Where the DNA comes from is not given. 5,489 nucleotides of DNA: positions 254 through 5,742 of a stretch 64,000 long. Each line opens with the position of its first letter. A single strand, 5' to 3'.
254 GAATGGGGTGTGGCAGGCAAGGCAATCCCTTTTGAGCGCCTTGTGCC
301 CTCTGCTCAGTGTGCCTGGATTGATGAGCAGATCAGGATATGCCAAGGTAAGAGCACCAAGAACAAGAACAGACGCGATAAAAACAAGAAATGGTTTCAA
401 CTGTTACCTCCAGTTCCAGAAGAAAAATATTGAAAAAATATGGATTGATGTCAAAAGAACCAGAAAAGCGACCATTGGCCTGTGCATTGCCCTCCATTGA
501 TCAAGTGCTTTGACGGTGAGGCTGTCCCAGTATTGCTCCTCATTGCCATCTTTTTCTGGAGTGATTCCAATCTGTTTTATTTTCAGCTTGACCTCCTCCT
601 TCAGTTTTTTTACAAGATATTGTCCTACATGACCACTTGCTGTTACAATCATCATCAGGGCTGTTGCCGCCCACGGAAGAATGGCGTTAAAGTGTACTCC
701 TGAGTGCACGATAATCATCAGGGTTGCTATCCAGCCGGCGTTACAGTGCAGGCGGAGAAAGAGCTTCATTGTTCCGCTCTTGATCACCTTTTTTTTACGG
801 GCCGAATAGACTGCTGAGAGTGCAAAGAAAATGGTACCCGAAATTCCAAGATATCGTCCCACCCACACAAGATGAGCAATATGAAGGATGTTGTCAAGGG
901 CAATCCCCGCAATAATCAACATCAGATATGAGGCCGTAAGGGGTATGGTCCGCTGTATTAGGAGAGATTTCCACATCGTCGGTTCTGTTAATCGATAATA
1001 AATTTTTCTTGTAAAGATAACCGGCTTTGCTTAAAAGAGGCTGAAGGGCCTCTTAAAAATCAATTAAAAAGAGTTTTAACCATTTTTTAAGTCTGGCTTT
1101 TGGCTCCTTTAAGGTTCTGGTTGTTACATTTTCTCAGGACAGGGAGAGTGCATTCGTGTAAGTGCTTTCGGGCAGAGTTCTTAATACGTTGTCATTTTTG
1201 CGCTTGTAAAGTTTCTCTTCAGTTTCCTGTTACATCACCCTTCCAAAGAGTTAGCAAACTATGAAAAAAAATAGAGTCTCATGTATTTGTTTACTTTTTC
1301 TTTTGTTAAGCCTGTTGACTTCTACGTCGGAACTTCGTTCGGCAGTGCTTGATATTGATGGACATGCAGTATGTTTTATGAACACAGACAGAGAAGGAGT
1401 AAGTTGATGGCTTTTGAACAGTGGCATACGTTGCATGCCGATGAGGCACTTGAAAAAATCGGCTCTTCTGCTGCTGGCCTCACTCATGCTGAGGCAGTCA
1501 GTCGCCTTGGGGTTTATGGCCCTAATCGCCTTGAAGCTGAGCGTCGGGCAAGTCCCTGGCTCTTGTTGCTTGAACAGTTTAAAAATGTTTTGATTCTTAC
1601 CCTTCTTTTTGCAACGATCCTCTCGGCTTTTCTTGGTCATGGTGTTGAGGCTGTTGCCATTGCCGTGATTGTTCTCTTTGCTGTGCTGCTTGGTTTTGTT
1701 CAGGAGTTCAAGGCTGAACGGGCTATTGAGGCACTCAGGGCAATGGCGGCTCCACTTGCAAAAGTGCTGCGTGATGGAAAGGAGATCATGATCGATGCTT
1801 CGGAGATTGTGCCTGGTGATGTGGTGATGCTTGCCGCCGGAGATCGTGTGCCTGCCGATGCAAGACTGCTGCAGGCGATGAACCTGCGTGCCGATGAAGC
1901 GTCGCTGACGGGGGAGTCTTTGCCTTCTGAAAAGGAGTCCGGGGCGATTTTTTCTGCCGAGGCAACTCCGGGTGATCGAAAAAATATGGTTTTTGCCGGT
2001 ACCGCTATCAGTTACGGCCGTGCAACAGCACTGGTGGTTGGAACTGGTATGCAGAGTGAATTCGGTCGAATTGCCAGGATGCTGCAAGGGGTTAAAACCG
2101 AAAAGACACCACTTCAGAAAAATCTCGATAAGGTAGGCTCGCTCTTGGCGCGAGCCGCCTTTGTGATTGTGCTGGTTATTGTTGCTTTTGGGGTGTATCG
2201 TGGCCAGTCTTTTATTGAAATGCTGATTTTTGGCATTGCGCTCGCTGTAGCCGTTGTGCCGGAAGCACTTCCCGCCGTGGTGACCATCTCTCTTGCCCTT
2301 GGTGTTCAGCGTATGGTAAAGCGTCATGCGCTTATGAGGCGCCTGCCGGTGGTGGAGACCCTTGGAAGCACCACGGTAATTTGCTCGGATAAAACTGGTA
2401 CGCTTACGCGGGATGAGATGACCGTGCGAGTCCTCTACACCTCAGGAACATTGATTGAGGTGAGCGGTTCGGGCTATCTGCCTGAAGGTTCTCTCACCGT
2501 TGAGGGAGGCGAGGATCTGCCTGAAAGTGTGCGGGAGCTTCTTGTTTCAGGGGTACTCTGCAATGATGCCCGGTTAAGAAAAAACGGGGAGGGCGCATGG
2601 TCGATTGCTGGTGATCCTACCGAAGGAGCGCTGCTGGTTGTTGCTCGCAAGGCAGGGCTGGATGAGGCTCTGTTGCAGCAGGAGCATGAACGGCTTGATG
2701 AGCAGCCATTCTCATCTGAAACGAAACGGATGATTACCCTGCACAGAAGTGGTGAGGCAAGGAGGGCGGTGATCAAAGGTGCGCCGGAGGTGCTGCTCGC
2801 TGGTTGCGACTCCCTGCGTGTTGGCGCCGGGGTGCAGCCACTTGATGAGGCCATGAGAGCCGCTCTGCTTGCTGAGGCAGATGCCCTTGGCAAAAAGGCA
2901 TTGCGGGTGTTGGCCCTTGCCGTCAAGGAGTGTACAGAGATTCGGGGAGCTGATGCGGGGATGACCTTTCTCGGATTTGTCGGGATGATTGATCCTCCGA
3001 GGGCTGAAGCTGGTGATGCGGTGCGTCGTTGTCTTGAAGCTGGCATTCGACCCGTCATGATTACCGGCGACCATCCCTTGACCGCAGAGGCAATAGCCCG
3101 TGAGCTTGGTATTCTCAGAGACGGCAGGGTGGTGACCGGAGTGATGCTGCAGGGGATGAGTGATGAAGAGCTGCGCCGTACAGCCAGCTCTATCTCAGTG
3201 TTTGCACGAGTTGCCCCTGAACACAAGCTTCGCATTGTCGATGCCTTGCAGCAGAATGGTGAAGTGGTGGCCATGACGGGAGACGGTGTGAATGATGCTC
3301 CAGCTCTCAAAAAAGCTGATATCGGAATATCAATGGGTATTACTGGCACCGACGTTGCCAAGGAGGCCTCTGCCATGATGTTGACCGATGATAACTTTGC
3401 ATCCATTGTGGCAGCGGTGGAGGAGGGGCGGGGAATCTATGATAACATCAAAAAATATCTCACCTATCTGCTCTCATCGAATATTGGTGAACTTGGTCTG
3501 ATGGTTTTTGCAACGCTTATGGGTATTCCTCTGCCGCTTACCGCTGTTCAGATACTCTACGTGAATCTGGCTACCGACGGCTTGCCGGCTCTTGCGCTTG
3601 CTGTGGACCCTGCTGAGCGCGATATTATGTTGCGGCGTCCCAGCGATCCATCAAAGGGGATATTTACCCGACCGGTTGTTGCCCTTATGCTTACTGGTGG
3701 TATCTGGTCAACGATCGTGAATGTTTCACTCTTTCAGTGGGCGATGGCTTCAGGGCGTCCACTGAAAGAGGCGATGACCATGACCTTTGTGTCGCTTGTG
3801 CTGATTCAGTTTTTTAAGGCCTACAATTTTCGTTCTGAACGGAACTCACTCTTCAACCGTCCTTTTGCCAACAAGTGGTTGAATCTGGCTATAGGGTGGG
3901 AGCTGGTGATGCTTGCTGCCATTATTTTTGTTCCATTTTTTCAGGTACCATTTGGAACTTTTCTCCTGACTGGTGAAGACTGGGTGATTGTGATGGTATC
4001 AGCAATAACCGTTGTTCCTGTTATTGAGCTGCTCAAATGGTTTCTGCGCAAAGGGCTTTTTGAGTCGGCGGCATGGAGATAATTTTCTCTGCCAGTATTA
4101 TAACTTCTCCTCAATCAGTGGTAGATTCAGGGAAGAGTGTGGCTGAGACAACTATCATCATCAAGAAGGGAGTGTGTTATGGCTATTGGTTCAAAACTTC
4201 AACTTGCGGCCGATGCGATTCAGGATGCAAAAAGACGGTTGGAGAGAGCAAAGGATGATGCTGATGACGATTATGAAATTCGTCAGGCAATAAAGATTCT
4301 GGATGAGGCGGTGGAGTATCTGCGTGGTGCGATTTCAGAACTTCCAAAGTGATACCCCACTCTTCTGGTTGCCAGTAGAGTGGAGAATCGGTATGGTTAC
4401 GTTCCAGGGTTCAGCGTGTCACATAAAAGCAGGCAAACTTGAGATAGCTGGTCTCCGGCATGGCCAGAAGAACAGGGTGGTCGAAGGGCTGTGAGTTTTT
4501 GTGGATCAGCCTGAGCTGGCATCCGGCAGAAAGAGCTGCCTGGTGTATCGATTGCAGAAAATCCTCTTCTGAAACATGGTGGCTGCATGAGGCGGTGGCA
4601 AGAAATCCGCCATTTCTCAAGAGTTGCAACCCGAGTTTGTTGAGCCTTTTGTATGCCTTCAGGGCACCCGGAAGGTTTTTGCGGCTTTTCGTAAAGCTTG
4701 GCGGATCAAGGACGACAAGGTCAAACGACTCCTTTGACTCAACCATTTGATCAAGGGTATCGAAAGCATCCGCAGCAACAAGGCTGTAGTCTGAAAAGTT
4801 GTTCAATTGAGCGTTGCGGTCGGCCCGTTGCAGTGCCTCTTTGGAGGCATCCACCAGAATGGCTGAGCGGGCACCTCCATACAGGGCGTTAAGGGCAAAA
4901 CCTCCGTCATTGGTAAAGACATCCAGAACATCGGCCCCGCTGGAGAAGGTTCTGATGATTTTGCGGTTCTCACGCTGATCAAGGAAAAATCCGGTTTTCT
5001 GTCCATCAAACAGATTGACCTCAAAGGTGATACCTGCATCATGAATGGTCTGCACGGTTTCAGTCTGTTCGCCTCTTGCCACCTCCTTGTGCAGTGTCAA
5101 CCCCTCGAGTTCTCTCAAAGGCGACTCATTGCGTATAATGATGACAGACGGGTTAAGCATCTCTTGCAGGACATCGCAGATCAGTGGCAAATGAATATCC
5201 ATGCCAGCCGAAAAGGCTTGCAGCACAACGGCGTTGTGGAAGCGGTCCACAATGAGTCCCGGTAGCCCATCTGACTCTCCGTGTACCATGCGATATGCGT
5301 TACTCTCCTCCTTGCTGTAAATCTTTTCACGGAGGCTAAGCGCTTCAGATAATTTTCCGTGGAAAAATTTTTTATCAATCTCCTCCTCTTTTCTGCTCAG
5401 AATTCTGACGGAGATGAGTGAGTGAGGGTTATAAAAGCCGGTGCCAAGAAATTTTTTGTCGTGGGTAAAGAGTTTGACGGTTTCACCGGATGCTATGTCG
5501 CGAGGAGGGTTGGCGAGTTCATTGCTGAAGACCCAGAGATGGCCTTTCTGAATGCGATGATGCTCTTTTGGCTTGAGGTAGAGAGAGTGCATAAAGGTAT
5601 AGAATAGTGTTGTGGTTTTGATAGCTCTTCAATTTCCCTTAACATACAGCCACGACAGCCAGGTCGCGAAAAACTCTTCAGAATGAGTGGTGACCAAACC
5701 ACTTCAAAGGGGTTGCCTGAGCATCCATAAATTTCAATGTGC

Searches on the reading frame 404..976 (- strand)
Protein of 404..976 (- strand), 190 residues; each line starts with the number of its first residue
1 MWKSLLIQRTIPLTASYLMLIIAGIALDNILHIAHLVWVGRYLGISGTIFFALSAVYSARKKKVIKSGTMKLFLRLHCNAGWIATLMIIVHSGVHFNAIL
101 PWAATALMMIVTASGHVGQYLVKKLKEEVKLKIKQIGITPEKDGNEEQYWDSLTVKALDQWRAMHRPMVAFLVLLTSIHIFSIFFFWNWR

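Call 46: search_protein_families(library=pfam, proteins=[window:404-976:-], max_evalue=0.01)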
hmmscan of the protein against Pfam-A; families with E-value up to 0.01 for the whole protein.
window:404-976:- (190 aa): 1 family
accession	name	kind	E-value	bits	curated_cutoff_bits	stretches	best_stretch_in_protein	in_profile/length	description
PF01794.25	Ferric_reduct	-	0.00056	20.4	28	0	43-97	1-57/121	Ferric reductase like transmembrane component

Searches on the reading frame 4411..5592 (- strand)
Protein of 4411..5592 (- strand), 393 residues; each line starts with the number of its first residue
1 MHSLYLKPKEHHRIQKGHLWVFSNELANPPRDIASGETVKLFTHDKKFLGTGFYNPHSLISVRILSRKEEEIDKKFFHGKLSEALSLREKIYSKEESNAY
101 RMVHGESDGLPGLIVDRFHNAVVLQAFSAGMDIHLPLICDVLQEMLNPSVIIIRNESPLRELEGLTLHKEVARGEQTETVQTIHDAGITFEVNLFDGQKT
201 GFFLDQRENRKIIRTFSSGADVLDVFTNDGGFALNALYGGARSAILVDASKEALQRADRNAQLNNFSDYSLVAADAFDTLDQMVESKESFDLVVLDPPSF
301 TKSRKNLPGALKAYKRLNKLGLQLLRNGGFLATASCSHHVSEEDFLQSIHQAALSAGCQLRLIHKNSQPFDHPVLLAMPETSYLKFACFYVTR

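Call 46: search_protein_families(library=pfam, proteins=[window:4411-5592:-], max_evalue=0.01)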
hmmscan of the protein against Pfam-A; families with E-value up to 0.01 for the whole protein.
window:4411-5592:- (393 aa): 11 families
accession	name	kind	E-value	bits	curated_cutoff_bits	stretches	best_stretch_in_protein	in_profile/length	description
PF17785.7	PUA_3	-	5.5e-25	87.4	22.6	1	4-67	1-64/64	PUA-like domain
PF10672.15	Methyltrans_SAM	-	1.6e-21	77.3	27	1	170-355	76-258/286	S-adenosylmethionine-dependent methyltransferase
PF03602.21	Cons_hypoth95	-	3.5e-12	46.8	24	1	213-320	36-145/182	Conserved hypothetical protein 95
PF13847.12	Methyltransf_31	-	6.9e-12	45.7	27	1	217-345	2-127/145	Methyltransferase domain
PF13649.12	Methyltransf_25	-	9.2e-06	26.7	27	1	222-317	1-92/97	Methyltransferase domain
PF05175.20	MTS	-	2.9e-05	24.2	23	1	222-339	35-144/170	Methyltransferase small domain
PF06325.19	PrmA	-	0.00044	20.3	22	1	217-294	160-231/296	Ribosomal protein L11 methyltransferase (PrmA)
PF02475.24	TRM5-TYW2_MTfase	-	0.0021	18.5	28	1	205-302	22-117/164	TRM5/TYW2 methyltransferase domain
PF02005.22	TRM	-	0.0029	17.3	27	1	240-297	73-128/376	N2,N2-dimethylguanosine tRNA methyltransferase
PF01189.24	Methyltr_RsmB-F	-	0.0051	16.9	27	0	240-344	32-147/199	16S rRNA methyltransferase RsmB/F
PF09445.16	Methyltransf_15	-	0.0053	16.8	22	1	222-299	4-81/165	RNA cap guanine-N2 methyltransferase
